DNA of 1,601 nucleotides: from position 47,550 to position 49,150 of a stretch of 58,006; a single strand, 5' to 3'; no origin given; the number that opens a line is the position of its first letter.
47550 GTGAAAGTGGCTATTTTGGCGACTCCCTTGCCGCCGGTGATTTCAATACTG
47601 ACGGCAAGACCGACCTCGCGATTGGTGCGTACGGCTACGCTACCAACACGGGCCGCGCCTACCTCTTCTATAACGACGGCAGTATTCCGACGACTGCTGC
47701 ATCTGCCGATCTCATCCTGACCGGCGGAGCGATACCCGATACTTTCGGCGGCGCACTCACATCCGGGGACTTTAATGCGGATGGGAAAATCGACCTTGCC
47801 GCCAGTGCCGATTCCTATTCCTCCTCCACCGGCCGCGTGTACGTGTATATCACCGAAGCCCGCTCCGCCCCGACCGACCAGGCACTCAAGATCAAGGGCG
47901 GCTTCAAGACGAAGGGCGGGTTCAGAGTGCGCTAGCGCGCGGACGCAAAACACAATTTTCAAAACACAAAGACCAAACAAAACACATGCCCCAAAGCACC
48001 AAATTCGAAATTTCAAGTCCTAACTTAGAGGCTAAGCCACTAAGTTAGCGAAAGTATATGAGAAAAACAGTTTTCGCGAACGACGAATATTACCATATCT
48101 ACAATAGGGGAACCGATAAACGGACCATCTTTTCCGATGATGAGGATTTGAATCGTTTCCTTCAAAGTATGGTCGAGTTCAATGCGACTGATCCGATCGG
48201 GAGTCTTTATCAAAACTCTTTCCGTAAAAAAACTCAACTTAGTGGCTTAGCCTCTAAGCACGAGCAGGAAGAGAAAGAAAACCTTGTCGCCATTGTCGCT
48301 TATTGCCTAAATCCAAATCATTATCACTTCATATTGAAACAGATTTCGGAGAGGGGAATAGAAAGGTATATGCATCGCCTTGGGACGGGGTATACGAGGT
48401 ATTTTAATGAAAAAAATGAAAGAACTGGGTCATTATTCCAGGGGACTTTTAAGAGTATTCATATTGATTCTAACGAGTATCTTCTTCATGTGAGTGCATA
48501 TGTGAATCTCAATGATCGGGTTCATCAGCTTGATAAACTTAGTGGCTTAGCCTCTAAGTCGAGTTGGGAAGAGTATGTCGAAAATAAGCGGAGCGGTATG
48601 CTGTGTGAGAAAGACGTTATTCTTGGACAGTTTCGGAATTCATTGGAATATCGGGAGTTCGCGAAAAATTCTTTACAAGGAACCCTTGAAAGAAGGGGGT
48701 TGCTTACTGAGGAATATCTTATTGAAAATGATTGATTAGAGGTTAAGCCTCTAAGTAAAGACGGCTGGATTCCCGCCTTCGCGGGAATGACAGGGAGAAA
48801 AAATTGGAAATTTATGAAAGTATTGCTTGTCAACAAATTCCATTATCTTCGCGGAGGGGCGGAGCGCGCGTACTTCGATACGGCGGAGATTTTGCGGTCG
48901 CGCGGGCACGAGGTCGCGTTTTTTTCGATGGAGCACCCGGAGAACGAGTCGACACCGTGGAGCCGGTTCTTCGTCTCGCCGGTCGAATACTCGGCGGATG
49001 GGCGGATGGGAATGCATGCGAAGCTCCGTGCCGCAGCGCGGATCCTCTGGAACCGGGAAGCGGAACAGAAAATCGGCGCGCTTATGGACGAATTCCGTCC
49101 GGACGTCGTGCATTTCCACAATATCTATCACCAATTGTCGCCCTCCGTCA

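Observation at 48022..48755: RAYT/IS200-like Y1 transposase whose cognate palindrome also sits twice, in frame, inside its own coding sequence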

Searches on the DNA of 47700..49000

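Call 73: search_rna_families(source=window, start=47700, end=49000, threshold=evalue, max_evalue=1)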
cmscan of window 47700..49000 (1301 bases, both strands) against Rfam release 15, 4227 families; matches with E-value up to 1: 0.
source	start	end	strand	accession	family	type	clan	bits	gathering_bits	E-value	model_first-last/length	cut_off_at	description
